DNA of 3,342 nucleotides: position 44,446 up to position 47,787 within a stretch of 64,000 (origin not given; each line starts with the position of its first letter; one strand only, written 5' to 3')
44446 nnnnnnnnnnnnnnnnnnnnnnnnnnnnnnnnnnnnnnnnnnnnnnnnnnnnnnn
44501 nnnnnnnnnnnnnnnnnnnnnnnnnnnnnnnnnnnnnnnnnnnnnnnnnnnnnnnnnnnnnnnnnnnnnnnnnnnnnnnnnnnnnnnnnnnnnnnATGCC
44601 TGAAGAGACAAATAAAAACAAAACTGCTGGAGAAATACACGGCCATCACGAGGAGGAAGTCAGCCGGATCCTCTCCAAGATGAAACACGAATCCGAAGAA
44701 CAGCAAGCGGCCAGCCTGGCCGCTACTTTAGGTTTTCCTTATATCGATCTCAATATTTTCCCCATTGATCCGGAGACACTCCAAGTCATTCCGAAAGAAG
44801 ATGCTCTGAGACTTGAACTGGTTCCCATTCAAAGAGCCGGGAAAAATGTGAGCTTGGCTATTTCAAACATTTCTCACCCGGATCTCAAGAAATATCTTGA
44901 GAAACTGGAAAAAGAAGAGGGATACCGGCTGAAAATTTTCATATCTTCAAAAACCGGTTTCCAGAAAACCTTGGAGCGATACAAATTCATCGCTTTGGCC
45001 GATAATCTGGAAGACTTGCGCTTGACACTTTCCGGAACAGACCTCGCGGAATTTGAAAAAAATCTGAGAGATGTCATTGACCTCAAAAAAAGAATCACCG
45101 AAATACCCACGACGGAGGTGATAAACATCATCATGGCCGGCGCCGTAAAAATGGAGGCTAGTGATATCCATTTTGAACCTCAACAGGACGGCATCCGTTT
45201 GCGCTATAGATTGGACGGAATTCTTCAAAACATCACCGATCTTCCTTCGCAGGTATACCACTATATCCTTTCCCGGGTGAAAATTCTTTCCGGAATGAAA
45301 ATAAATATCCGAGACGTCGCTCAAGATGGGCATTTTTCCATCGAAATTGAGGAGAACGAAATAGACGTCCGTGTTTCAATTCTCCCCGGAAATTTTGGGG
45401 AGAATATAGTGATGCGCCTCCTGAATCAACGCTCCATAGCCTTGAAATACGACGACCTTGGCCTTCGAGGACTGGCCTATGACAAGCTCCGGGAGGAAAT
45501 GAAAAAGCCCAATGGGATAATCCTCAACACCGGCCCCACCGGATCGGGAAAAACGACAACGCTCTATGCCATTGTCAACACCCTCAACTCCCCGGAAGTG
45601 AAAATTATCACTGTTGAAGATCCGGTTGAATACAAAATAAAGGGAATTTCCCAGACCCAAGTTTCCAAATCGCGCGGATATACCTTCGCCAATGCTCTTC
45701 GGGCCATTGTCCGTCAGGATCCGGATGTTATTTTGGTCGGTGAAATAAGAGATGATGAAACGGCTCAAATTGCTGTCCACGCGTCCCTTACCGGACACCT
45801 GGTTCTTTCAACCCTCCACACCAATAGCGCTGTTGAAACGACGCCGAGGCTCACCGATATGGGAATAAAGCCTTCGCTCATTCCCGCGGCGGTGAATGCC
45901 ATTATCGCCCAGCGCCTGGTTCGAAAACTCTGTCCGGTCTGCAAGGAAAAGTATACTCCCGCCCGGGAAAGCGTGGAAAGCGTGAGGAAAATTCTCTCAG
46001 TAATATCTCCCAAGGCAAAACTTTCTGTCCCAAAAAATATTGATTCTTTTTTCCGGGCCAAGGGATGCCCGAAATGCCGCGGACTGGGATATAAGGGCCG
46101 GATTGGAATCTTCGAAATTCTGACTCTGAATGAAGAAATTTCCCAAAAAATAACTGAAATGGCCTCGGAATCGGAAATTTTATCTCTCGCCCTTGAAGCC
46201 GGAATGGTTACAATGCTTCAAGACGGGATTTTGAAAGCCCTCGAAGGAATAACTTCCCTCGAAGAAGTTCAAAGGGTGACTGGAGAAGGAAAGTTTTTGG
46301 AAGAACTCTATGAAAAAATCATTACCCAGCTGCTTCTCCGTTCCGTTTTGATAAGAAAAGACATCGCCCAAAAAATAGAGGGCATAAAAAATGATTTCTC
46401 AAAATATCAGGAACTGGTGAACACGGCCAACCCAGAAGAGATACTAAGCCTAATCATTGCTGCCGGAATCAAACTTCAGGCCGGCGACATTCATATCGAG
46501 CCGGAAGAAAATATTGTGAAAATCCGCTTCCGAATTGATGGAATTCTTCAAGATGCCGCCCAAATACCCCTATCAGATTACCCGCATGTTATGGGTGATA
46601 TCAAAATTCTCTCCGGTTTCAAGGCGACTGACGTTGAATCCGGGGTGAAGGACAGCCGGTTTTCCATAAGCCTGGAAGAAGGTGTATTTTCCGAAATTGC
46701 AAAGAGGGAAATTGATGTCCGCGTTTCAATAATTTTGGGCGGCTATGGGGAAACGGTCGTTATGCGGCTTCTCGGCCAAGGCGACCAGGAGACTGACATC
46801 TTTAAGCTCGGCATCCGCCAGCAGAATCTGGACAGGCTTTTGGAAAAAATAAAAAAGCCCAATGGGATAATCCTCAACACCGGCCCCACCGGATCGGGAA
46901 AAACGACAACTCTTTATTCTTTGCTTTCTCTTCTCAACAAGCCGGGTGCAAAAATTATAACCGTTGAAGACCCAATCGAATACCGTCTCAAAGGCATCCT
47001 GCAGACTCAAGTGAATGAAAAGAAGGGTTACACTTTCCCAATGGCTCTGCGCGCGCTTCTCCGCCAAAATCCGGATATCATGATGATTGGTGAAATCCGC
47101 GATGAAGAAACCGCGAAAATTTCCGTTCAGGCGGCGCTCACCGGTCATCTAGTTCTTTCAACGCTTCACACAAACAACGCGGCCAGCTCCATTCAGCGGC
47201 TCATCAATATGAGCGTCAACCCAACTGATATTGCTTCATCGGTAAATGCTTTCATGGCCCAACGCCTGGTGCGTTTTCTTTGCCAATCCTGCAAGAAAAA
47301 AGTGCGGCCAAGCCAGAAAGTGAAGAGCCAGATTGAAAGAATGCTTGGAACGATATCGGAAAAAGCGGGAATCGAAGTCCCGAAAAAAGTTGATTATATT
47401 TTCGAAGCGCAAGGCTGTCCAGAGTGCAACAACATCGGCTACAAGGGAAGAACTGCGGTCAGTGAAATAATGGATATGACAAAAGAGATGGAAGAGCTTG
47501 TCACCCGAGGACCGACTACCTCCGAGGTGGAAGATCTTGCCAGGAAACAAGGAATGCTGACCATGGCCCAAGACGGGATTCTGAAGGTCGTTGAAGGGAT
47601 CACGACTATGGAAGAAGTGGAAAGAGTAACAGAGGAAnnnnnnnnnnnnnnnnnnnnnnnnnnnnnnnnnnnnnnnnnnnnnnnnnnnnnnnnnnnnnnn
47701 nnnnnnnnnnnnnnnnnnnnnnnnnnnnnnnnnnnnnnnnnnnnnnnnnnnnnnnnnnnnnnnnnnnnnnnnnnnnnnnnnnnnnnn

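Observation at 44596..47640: PilB/GspE ATPase composed of two complete tandem N-domain + ATPase modules, with a 59-nt perfectly identical segment across the two Walker A regions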

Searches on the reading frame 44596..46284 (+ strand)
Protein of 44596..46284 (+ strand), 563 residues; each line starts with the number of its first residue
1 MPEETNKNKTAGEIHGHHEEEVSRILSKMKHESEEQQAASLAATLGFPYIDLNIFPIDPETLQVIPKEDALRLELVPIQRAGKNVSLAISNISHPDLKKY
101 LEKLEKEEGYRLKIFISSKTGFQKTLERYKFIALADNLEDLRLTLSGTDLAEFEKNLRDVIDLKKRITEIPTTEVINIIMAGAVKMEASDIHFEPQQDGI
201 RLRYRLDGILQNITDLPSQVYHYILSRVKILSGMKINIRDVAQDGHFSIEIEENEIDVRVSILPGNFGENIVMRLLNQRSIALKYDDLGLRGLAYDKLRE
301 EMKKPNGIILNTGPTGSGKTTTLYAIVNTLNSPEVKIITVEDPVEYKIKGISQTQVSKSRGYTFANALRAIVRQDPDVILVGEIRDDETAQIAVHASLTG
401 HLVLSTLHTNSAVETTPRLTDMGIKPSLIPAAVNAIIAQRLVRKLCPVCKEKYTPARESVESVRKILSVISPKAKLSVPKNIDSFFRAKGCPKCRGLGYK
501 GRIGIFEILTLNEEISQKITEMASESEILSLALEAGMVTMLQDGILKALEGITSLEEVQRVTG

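Call 57: search_protein_families(library=ncbifam, proteins=[window:44596-46284:+], max_evalue=1e-30)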
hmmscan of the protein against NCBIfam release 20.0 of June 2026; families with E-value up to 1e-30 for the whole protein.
window:44596-46284:+ (563 aa): 6 families
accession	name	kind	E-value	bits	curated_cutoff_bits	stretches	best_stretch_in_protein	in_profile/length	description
TIGR02538.1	type_IV_pilB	equivalog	2.5e-152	508.4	675.65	1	11-562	20-562/564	type IV-A pilus assembly ATPase PilB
TIGR02533.1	type_II_gspE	equivalog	4.4e-148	494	630.25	1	76-562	15-486/486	type II secretion system ATPase GspE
NF007755.0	PRK10436.1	equivalog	1.8e-126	422.6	617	1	159-563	72-460/465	type II secretion system protein GspE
NF053534.1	T4PilAsmATPsTfpB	equivalog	3.3e-118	395.6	850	1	34-562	65-582/584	type IV pilus assembly ATPase TfpB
NF041000.1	ATPase_ComGA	equivalog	1.4e-74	250.4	300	1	179-443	3-266/267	competence type IV pilus ATPase ComGA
TIGR01420.1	pilT_fam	subfamily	5.4e-54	183.7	319.1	1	177-445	3-259/343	PilT/PilU family type 4a pilus ATPase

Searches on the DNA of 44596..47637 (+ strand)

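Call 87: search_rna_families(source=L061, start=8150, end=8430, threshold=evalue, max_evalue=10, show_alignments=1)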
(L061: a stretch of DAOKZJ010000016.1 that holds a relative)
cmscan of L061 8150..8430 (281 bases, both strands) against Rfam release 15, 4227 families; matches with E-value up to 10: 11.
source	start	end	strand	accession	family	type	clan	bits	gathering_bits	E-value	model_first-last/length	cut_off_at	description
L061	8166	8211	-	RF00106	RNAI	Gene; antisense;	-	23.8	47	0.017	1-102/102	no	RNAI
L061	8165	8218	-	RF01859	Phe_leader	Cis-reg; leader;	-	21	55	0.25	1-125/125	no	Phenylalanine leader peptide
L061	8152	8219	-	RF00078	MicA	Gene; sRNA;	-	20.4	41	0.55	1-75/75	no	MicA sRNA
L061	8157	8208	-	RF03697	mir-722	Gene; miRNA;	-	19.4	81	0.28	1-67/67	no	mir-722 microRNA precursor family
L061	8161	8227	-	RF01772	rnk_pseudo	Cis-reg; leader;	-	19.4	55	0.43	1-108/108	no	Pseudomonas rnk leader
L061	8150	8197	+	RF00106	RNAI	Gene; antisense;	-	18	47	0.35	53-102/102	5'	RNAI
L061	8160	8205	-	RF01667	rox1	Cis-reg;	-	16.4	58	0.95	1-59/59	no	Drosophila rox1 ncRNA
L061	8150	8200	+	RF01859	Phe_leader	Cis-reg; leader;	-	16.2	55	2.9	76-125/125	5'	Phenylalanine leader peptide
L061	8165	8338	-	RF02356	BjrC1505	Gene; sRNA;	-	15.5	50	1.1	1-140/140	no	Alphaproteobacterial sRNA BjrC1505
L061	8298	8351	+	RF01461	rli24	Gene; sRNA;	-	13.8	100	4.1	32-83/158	no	Listeria sRNA rli22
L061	8168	8249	-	RF01394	isrK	Gene; sRNA;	-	10.3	50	7.5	1-77/77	no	isrK Hfq binding RNA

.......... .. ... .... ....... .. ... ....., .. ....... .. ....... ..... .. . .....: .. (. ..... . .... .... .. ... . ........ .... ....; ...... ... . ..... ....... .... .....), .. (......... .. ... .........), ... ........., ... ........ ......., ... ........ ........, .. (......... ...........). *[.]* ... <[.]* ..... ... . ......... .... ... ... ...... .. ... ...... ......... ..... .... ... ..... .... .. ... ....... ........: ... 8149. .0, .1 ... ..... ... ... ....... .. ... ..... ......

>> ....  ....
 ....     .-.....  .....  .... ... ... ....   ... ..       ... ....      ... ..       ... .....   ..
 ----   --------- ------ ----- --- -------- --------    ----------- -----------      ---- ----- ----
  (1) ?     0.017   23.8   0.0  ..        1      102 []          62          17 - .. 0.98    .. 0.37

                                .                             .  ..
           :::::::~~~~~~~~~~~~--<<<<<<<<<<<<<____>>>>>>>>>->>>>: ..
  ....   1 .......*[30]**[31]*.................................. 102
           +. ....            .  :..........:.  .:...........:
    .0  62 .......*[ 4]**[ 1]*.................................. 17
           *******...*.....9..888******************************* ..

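Call 88: search_rna_families(source=L042, start=11040, end=11300, threshold=evalue, max_evalue=10, show_alignments=1)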
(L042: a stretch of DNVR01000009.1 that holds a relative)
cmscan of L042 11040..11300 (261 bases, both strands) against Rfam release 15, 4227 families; matches with E-value up to 10: 2.
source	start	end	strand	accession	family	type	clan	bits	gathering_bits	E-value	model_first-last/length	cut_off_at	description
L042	11148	11291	-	RF01983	Pinc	Gene; lncRNA;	-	17.3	60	0.86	1-154/154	no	Pregnancy induced noncoding RNA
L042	11186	11279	+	RF00292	snoTBR5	Gene; snRNA; snoRNA; CD-box;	-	11.8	44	4.1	1-94/94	no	Small nucleolar RNA TBR5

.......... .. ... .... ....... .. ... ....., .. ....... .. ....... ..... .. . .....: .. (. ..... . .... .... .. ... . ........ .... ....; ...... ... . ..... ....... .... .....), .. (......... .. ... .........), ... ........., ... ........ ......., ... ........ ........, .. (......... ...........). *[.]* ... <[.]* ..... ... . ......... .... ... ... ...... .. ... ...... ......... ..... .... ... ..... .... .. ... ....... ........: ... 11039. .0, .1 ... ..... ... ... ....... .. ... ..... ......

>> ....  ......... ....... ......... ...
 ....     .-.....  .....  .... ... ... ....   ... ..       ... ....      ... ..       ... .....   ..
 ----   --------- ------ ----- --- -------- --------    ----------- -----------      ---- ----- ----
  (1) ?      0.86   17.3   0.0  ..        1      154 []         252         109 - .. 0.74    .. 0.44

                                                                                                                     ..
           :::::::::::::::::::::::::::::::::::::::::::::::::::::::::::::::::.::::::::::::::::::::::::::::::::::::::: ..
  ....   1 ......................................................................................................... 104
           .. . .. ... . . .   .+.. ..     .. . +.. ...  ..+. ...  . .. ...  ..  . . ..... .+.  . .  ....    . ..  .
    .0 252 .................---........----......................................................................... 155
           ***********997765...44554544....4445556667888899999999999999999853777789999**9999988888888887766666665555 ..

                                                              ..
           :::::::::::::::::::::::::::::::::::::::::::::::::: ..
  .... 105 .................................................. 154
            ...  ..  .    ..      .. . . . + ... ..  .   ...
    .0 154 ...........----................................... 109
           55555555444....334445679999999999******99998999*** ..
